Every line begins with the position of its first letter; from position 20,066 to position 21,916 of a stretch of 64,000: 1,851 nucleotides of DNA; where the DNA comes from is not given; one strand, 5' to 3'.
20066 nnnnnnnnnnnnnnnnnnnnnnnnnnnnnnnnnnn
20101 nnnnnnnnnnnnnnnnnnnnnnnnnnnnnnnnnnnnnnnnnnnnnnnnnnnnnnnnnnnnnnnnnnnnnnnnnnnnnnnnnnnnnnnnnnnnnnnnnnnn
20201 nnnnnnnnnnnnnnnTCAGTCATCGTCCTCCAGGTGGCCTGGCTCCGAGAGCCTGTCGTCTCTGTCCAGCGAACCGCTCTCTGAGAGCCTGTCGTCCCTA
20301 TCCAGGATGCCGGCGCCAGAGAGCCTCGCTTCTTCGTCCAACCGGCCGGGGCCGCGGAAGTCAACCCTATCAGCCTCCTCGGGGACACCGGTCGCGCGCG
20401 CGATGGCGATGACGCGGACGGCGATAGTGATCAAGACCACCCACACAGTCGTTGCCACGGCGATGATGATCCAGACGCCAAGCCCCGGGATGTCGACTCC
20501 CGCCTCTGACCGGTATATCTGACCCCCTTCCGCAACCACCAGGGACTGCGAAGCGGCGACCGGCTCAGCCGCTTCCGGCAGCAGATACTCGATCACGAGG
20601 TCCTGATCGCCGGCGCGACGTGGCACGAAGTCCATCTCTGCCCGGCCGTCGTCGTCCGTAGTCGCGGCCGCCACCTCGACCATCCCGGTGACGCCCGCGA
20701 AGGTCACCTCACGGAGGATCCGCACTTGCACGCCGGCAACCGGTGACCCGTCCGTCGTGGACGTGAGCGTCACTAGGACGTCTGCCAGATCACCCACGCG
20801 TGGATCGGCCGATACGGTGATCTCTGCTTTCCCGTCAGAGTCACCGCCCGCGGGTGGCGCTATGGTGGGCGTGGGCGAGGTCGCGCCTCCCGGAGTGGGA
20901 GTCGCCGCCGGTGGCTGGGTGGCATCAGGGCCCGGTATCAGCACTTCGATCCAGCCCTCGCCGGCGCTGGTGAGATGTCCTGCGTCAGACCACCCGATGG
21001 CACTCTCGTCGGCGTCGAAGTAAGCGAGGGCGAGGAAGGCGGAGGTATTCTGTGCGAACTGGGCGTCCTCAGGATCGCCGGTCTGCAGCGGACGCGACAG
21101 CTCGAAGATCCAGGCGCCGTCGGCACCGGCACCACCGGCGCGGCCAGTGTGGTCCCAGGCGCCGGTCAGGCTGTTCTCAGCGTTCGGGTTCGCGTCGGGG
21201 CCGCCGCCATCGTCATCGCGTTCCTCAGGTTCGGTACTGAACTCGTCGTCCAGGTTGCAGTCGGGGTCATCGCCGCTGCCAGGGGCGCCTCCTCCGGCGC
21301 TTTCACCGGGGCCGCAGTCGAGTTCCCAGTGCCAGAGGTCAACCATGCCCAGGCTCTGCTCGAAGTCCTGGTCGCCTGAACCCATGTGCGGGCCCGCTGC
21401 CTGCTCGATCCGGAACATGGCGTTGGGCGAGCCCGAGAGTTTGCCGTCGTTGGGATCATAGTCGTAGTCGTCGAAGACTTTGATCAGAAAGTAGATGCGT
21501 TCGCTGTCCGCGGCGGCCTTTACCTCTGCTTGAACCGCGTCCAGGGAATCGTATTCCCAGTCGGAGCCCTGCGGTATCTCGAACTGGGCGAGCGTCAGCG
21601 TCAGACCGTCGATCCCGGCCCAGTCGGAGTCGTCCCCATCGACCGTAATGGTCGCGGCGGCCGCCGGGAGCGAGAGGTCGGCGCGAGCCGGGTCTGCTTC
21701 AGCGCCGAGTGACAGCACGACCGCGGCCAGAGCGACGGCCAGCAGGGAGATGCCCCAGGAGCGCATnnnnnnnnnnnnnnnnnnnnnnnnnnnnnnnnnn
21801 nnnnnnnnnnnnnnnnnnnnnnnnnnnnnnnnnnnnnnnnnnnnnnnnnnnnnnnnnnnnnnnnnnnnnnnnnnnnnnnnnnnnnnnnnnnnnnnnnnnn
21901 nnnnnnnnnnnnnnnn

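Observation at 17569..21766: The three DOMON-like paralogs have different anchoring topologies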

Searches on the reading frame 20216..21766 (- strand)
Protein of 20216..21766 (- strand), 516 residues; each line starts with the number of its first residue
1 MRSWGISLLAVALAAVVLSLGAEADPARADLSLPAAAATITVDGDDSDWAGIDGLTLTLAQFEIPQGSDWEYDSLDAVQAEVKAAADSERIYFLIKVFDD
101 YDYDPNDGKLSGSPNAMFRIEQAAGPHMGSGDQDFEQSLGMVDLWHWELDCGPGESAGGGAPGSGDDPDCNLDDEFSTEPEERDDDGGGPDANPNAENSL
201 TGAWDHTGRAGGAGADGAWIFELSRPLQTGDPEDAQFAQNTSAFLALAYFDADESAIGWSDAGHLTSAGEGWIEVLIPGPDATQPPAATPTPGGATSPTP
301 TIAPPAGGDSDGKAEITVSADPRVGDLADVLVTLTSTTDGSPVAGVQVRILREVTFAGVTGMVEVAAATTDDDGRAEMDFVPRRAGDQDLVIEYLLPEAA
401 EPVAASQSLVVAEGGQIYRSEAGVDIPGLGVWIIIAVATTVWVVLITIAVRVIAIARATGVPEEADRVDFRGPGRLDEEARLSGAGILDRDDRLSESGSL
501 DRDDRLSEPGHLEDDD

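Call 3: search_protein_families(library=pfam, proteins=[window:20216-21766:-], max_evalue=0.1)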
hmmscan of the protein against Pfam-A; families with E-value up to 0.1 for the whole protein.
window:20216-21766:- (516 aa): 7 families
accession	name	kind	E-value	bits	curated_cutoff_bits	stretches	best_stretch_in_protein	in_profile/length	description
PF09459.16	EB_dh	-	1.2e-12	48.9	33.3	1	46-258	1-232/236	Ethylbenzene dehydrogenase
PF13620.12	CarboxypepD_reg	-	0.0044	17.8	32.3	1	332-395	4-57/82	Carboxypeptidase regulatory-like domain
PF11974.14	bMG3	-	0.021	15.2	34.9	1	330-380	15-58/103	Bacterial alpha-2-macroglobulin MG3 domain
PF20598.4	DUF6795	-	0.025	15.3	27.4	1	337-418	6-73/103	Domain of unknown function (DUF6795)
PF02369.22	Big_1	-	0.028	15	34.9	0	336-388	26-74/93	Bacterial Ig-like domain (group 1)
PF10670.15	DUF4198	-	0.029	14.9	34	1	313-378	131-193/209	Domain of unknown function (DUF4198)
PF06452.16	CBM9_1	-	0.036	14.4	23.4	0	69-101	23-54/185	Carbohydrate family 9 binding domain-like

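Call 4: search_protein_families(library=ncbifam, proteins=[window:20216-21766:-], max_evalue=0.1)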
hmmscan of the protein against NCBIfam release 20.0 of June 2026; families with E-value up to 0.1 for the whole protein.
window:20216-21766:- (516 aa): 1 family
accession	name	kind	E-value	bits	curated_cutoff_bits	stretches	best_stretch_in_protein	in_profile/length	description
TIGR03477.1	DMSO_red_II_gam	subfamily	0.005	16.2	169.85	1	39-251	10-185/206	DMSO reductase family type II enzyme, heme b subunit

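Call 30: find_homologous_proteins(query=window:20216-21766:-, max_evalue=0.001)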
Query window:20216-21766:- (516 aa): 379 proteins with E <= 0.001 among 8000 candidates; the best 120 are listed.
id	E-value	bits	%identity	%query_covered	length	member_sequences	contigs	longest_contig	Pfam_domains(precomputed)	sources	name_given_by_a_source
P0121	0.0e+0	1132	100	100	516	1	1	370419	PF09459.17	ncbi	-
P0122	9.9e-281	950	86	100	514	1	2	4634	PF09459.17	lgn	-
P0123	8.9e-275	931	83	100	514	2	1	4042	PF09459.17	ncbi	ncbi:MAG TPA: ethylbenzene dehydrogenase-related protein [Dehalococcoidia bacterium]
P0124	1.2e-244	831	76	93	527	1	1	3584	PF09459.17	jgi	jgi:hypothetical protein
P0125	4.3e-204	697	64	95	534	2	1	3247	PF09459.17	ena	-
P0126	6.2e-198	677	62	100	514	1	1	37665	PF09459.17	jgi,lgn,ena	-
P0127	5.3e-174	598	55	52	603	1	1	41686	PF09459.17,PF06452.17,PF03351.23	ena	-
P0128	3.7e-153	529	61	77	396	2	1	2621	PF09459.17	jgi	jgi:hypothetical protein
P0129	1.1e-144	501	54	48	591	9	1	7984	PF09459.17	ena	-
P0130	1.6e-141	491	49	49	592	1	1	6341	PF09459.17,PF03351.23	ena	-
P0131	9.7e-130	452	51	48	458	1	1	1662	PF09459.17,PF03351.23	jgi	-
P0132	1.9e-120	421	44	61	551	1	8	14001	PF09459.17,PF03351.23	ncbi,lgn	ncbi:MAG TPA: ethylbenzene dehydrogenase-related protein [Acidimicrobiia bacterium]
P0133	1.0e-117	412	48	50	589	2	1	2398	PF09459.17,PF03351.23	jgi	jgi:hypothetical protein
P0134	2.0e-117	411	48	50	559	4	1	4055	PF09459.17,PF06452.17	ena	-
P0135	2.5e-115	404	49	49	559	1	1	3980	PF09459.17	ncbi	-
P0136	3.7e-113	397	48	48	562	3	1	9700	PF09459.17,PF03351.23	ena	-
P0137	6.2e-110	387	48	48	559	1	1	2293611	PF21827.2,PF09459.17,PF03351.23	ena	-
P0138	2.1e-108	382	46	49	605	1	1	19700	PF21827.2,PF09459.17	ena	-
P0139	1.4e-107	379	45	49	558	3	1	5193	PF09459.17,PF06452.17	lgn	-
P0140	2.7e-106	375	47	48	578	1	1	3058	PF09459.17,PF06452.17,PF03351.23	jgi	jgi:hypothetical protein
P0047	7.3e-106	373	63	55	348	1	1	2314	PF09459.17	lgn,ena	-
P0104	1.9e-105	372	65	53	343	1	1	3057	PF09459.17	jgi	jgi:hypothetical protein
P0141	1.5e-103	366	46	49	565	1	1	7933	PF09459.17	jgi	-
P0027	7.1e-103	363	60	53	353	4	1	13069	PF09459.17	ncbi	-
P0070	8.2e-103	363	63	53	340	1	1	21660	PF09459.17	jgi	jgi:hypothetical protein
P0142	2.0e-101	359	63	49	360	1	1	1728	PF09459.17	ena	-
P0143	2.4e-101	358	45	47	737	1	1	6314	PF09459.17,PF06452.17,PF14064.12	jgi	jgi:hypothetical protein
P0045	4.9e-101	357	61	53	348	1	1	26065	PF09459.17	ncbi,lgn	-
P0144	6.2e-101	357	44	49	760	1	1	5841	PF09459.17,PF06452.17,PF14064.12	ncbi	-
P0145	1.3e-100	356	62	50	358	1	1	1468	PF09459.17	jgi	jgi:hypothetical protein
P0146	1.5e-100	356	46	47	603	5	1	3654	PF09459.17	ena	-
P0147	3.3e-100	355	62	49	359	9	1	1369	PF09459.17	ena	-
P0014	4.4e-100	354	65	48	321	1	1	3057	PF09459.17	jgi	jgi:hypothetical protein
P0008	7.4e-100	353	62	49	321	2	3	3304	PF09459.17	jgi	jgi:hypothetical protein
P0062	8.1e-100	353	64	48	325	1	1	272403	PF09459.17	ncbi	-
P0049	9.0e-100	353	62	49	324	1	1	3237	PF09459.17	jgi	jgi:hypothetical protein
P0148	1.0e-99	353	45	48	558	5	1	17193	PF09459.17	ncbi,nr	ncbi:MAG: hypothetical protein QGM49_04055 [Actinomycetota bacterium]|nr:hypothetical protein [Actin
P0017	2.9e-99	351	65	48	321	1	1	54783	PF09459.17,PF04886.17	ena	-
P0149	3.5e-99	351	59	50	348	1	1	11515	PF09459.17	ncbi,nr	ncbi:MAG: hypothetical protein HYY03_04355 [Chloroflexi bacterium]|nr:hypothetical protein [Chlorofl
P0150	4.3e-99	351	40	52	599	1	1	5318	PF09459.17,PF06452.17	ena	-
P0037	5.6e-99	350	64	48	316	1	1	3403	PF09459.17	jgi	jgi:phage baseplate assembly protein gpV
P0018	1.8e-98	349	64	49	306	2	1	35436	PF09459.17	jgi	jgi:hypothetical protein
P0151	1.8e-98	349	45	48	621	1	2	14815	PF09459.17,PF06452.17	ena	-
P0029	2.1e-98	349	63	49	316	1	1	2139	PF09459.17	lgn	-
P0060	3.7e-98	348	58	57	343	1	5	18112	PF09459.17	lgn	-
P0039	8.7e-98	347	62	49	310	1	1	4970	PF09459.17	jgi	jgi:hypothetical protein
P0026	1.0e-97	346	62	49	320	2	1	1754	PF09459.17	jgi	jgi:hypothetical protein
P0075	1.2e-97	346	53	68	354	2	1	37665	PF09459.17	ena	-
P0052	1.4e-97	346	58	57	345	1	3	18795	PF09459.17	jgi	jgi:hypothetical protein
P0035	1.6e-97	346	62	49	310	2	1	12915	PF09459.17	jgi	jgi:hypothetical protein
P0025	1.7e-97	346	62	49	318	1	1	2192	PF09459.17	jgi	jgi:hypothetical protein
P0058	3.0e-97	345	56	59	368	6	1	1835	PF09459.17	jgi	jgi:hypothetical protein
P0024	5.6e-97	344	60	51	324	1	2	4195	PF09459.17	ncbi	ncbi:MAG: ethylbenzene dehydrogenase-related protein [Acidimicrobiia bacterium]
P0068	1.4e-96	343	58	53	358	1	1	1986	PF09459.17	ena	-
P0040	1.4e-96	343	62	48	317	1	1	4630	PF09459.17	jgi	jgi:hypothetical protein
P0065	1.8e-96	342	62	53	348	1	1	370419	PF09459.17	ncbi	-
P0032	3.8e-96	341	62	48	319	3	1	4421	PF09459.17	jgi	jgi:hypothetical protein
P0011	6.7e-96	340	63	50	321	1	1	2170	PF09459.17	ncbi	-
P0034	7.1e-96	340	65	48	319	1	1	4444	PF09459.17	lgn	-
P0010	2.0e-95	339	60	48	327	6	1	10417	PF09459.17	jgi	-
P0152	2.5e-95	338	60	51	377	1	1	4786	PF09459.17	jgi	jgi:hypothetical protein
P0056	2.9e-95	338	61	49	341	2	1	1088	PF09459.17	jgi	-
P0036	1.2e-94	336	61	49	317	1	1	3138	PF09459.17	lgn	-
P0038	8.7e-94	333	62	48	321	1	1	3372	PF09459.17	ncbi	-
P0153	1.4e-93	333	65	48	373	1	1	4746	PF09459.17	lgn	-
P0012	2.6e-93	332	60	49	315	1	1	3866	PF09459.17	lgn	-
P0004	2.8e-93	332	61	48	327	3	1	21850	PF09459.17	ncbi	-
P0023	2.9e-93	332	61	48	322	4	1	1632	PF09459.17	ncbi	-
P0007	4.7e-93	331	61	49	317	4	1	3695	PF09459.17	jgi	-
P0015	8.5e-93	330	62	48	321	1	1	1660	PF09459.17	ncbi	-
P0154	9.8e-93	330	65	48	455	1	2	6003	PF09459.17,PF13442.12,PF00034.27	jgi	jgi:mono/diheme cytochrome c family protein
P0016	1.0e-92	330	60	49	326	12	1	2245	PF09459.17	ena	-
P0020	1.2e-92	330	63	48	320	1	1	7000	PF09459.17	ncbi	-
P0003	1.5e-92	329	62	48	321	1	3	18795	PF09459.17,PF04886.17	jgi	jgi:hypothetical protein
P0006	2.6e-92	328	60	50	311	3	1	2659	PF09459.17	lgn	-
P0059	4.4e-92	328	60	50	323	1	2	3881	PF09459.17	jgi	jgi:hypothetical protein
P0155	7.9e-92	327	60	48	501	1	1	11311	PF09459.17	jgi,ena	-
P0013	7.9e-92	327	62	48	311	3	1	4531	PF09459.17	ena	-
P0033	1.5e-91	326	63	46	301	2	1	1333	PF09459.17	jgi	jgi:hypothetical protein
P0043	2.0e-91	326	59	49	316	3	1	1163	PF09459.17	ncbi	-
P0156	2.5e-91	325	64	48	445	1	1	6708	PF09459.17,PF13442.12,PF00034.27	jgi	jgi:mono/diheme cytochrome c family protein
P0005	3.4e-91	325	60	48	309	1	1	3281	PF09459.17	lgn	-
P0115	3.8e-91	325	60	49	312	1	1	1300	PF09459.17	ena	-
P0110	6.2e-91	324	57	59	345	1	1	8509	PF09459.17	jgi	jgi:hypothetical protein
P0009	7.9e-91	324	60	48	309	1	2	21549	PF09459.17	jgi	jgi:hypothetical protein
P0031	1.5e-90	323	61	48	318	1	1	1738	PF09459.17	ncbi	-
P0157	2.2e-90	322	44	47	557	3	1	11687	PF09459.17,PF06452.17,PF03351.23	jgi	-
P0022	2.7e-90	322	59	50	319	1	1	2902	PF09459.17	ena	-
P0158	4.3e-90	321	58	48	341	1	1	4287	PF09459.17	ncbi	ncbi:MAG: ethylbenzene dehydrogenase-related protein [Dehalococcoidia bacterium]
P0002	4.4e-90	321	60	48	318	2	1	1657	PF09459.17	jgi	jgi:hypothetical protein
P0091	4.5e-90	321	60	48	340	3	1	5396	PF09459.17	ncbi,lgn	ncbi:MAG TPA: ethylbenzene dehydrogenase-related protein [Dehalococcoidia bacterium]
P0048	4.6e-90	321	61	48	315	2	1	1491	PF09459.17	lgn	-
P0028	4.7e-90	321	61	49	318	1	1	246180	PF09459.17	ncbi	-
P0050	7.4e-90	320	57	50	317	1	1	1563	PF09459.17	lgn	-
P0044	8.0e-90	320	60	48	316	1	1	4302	PF09459.17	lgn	-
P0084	1.0e-89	320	59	51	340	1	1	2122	PF09459.17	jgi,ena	-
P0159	2.2e-89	319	63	48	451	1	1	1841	PF09459.17,PF13442.12,PF00034.27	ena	-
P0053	2.7e-89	318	61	48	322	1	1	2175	PF09459.17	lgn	-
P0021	7.3e-89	317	58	48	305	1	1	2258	PF09459.17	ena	-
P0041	1.1e-88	316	59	48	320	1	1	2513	PF09459.17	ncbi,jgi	-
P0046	7.2e-88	314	58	48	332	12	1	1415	PF09459.17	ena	-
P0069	1.3e-87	313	56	52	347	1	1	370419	PF09459.17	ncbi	-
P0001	1.8e-87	313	60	48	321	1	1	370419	PF09459.17,PF04886.17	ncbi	-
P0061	3.8e-87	311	60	48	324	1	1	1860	PF09459.17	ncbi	-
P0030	4.9e-87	311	58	48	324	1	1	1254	PF09459.17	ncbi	-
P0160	5.2e-87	311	54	54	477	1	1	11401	PF09459.17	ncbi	-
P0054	5.7e-87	311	59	48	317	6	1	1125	PF09459.17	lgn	-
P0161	7.6e-87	310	62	48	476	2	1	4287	PF09459.17,PF13442.12,PF00034.27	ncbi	ncbi:MAG: ethylbenzene dehydrogenase-related protein [Dehalococcoidia bacterium]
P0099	8.2e-87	310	57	48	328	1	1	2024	PF09459.17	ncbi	-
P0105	1.1e-86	310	59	48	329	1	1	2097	PF09459.17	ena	-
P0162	4.1e-86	308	57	51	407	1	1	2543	PF09459.17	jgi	jgi:Ethylbenzene dehydrogenase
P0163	7.6e-86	307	60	48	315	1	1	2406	PF09459.17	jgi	jgi:hypothetical protein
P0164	9.2e-86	307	58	48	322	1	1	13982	PF09459.17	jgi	jgi:hypothetical protein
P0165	1.5e-85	306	55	50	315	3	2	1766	PF09459.17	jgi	-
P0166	1.8e-85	306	56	48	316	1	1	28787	PF09459.17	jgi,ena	-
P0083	2.0e-85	306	57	48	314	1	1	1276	PF09459.17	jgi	-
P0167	2.1e-85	306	57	52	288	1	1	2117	PF09459.17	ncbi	ncbi:MAG: ethylbenzene dehydrogenase-related protein, partial [Dehalococcoidia bacterium]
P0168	2.1e-85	306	56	47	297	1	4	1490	PF09459.17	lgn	-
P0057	3.0e-85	305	59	48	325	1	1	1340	PF09459.17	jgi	-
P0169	3.3e-85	305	59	48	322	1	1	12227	PF09459.17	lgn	-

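Call 31: find_encoding_contigs(protein=P0126, flank=10000, max_places=2)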
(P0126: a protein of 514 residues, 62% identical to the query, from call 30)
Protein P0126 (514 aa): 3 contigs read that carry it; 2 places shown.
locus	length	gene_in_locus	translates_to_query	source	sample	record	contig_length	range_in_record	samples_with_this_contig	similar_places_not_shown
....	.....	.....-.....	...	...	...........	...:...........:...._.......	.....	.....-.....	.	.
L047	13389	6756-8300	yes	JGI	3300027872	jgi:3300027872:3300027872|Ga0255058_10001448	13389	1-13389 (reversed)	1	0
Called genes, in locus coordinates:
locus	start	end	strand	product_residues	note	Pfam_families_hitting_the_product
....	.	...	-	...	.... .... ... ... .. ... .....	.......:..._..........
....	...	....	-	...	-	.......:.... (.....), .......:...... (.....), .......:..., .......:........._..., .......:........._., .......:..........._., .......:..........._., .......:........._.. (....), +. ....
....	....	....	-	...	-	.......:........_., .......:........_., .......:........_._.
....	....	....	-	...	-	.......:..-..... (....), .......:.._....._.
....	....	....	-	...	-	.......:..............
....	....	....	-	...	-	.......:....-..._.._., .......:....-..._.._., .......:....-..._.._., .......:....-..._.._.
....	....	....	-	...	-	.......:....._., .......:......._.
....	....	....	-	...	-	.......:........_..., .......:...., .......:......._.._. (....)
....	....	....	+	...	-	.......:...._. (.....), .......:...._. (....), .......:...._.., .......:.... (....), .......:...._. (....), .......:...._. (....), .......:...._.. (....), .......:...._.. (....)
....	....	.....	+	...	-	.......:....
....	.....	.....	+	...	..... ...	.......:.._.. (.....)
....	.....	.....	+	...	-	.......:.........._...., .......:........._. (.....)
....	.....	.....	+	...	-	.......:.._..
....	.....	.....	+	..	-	-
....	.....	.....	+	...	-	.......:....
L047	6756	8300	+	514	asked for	PF09459:EB_dh (faint)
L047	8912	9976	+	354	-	PF09459:EB_dh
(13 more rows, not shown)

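Call 49: predict_structure(alignment_id=A3)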
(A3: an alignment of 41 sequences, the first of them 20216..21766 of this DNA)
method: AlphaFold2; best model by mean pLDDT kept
length: 516 residues; sequences in the alignment: 41
mean_pLDDT: 76.0   pTM: 0.54
mean pLDDT of the five models: 76.0, 73.5, 73.2, 72.8, 72.8
residues with pLDDT >= 90: 203; 70-90: 148; 50-70: 65; < 50: 100
segments of 3 or more residues with pLDDT < 50: 21-29, 288-308, 416-428, 463-513
pLDDT, mean of each block of 10 residues (from residue 1): 71 71 43 93 94 93 78 90 97 98 93 94 67 64 91 85 69 84 69 71 96 97 93 90 93 89 80 89 57 34 41 91 88 94 94 65 86 95 86 84 89 56 43 79 91 81 46 38 35 36 40 45
secondary structure, 60 per line:
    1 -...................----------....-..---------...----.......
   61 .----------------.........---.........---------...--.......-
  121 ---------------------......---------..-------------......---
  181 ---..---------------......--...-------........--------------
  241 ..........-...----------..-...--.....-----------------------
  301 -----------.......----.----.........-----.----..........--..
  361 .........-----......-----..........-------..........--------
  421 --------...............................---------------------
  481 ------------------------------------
elements in order: H2-20 E31-34 E54-61 E78-86 E90-98 E113-119 E142-147 E172-177 E201-206 E219-226 E241-250 E273-277 E312-318 E328-336 E347-356 E359-369 E375-380 E386-395 E403-412 H429-459

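Call 51: fold_search(model_id=the predicted structure, library=pdb)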
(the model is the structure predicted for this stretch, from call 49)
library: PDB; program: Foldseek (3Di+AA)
matches with E <= 10: 1869; with E <= 0.001: 86
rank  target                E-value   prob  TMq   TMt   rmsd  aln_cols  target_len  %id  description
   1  7b04_C                9.5e-08  1.00  0.33  0.56   7.8       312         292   16  Structure of Nitrite oxidoreductase (Nxr) from the anammox bacterium Kuenenia stuttgartiensis. (released 2021-07-14)
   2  7b04_O                2.6e-07  1.00  0.33  0.56   7.7       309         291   15  Structure of Nitrite oxidoreductase (Nxr) from the anammox bacterium Kuenenia stuttgartiensis. (released 2021-07-14)
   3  2ivf_C                8.6e-07  1.00  0.33  0.74   4.1       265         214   15  Ethylbenzene dehydrogenase from Aromatoleum aromaticum (released 2006-09-14)
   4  1kv3_A                2.0e-06  1.00  0.13  0.11  14.3       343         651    9  HUMAN TISSUE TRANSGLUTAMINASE IN GDP BOUND FORM (released 2002-03-13)
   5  1i82_A                3.0e-06  1.00  0.25  0.61   7.9       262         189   13  FAMILY 9 CARBOHYDRATE-BINDING MODULE FROM THERMOTOGA MARITIMA XYLANASE 10A WITH CELLOBIOSE (released 2001-06-13)
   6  6kzb_A                3.0e-06  1.00  0.15  0.12  15.0       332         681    7  Transglutaminase2 complexed with calcium (released 2020-12-09)
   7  6a8p_C                4.6e-06  1.00  0.14  0.11  13.8       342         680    8  Transglutaminase 2 mutant G224V in complex with GTP (released 2018-09-26)
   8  6kzb_C                5.4e-06  1.00  0.14  0.12  14.6       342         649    8  Transglutaminase2 complexed with calcium (released 2020-12-09)
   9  3ly6_A                5.7e-06  1.00  0.15  0.12  15.0       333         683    8  Crystal structure of human transglutaminase 2 complex with adenosine 5' Triphosphate (released 2010-08-18)
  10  6a8p_B                9.6e-06  1.00  0.14  0.11  15.6       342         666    7  Transglutaminase 2 mutant G224V in complex with GTP (released 2018-09-26)
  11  8tr9                  1.1e-05  1.00  0.16  0.13  16.1       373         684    8  Cryo-EM structure of transglutaminase 2 bound to GDP (released 2024-07-31)
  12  6kzb_B                1.7e-05  1.00  0.14  0.12  14.8       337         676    7  Transglutaminase2 complexed with calcium (released 2020-12-09)
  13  6a8p_A                1.8e-05  1.00  0.14  0.11  14.1       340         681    8  Transglutaminase 2 mutant G224V in complex with GTP (released 2018-09-26)
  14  7nwo                  2.1e-05  1.00  0.24  0.58   7.6       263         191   11  A carbohydrate binding module family 9 (CBM9) from Caldicellulosiruptor kristjanssonii in complex with glucose (released 2021-07-07)
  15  7nwn                  2.5e-05  1.00  0.24  0.57   7.7       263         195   11  A carbohydrate binding module family 9 (CBM9) from Caldicellulsiruptor kristjanssonii (released 2021-07-07)
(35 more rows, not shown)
